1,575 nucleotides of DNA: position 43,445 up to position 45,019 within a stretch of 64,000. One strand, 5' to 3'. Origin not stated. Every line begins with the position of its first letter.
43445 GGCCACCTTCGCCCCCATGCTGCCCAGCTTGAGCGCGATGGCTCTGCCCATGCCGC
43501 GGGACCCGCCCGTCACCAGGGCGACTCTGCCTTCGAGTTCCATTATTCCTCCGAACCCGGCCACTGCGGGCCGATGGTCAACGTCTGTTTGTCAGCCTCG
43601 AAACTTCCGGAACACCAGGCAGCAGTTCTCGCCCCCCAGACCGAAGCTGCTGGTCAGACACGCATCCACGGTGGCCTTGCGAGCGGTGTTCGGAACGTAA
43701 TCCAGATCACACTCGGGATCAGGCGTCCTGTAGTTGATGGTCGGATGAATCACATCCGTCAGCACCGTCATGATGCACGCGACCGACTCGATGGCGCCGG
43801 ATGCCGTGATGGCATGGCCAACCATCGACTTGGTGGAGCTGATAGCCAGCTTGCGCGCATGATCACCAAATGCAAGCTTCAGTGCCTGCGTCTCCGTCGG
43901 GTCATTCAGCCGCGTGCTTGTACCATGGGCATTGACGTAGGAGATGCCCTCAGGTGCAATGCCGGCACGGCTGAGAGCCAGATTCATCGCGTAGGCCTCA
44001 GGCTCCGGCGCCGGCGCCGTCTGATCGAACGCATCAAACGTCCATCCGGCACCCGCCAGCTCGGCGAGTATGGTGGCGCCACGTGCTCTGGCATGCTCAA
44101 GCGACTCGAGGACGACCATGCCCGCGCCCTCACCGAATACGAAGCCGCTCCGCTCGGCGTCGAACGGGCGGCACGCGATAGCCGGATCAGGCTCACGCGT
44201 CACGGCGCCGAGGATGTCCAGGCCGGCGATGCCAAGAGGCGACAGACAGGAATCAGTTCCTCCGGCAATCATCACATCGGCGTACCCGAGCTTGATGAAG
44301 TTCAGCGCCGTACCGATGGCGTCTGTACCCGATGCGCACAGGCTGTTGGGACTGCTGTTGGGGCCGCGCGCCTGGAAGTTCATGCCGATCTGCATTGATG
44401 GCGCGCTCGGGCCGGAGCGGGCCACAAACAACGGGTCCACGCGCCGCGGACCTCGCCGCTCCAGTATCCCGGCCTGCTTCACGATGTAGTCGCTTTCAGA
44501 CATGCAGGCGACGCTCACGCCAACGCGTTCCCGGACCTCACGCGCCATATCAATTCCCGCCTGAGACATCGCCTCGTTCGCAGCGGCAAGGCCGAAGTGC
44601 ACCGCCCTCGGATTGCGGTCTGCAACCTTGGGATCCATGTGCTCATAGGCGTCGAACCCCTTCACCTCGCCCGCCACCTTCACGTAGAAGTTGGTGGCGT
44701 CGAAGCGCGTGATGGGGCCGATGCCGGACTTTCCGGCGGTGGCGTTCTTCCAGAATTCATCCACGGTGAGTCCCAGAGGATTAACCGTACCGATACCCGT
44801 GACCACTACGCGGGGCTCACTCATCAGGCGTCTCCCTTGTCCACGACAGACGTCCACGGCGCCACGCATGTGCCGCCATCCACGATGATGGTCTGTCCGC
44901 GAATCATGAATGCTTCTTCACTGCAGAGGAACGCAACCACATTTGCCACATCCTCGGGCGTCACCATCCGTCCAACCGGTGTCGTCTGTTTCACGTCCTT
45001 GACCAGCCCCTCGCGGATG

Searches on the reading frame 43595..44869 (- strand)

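Call 64: search_protein_families(library=pfam, proteins=[window:43595-44869:-], max_evalue=0.00001)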
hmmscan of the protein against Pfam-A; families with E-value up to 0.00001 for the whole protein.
window:43595-44869:- (425 aa): 2 families
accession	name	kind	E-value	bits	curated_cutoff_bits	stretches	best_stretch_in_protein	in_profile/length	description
PF00109.32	ketoacyl-synt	-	1.4e-49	169.4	20.8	1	20-260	3-252/252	Beta-ketoacyl synthase, N-terminal domain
PF02801.28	Ketoacyl-synt_C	-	8.1e-34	116.6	20.8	1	268-380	1-118/119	Beta-ketoacyl synthase, C-terminal domain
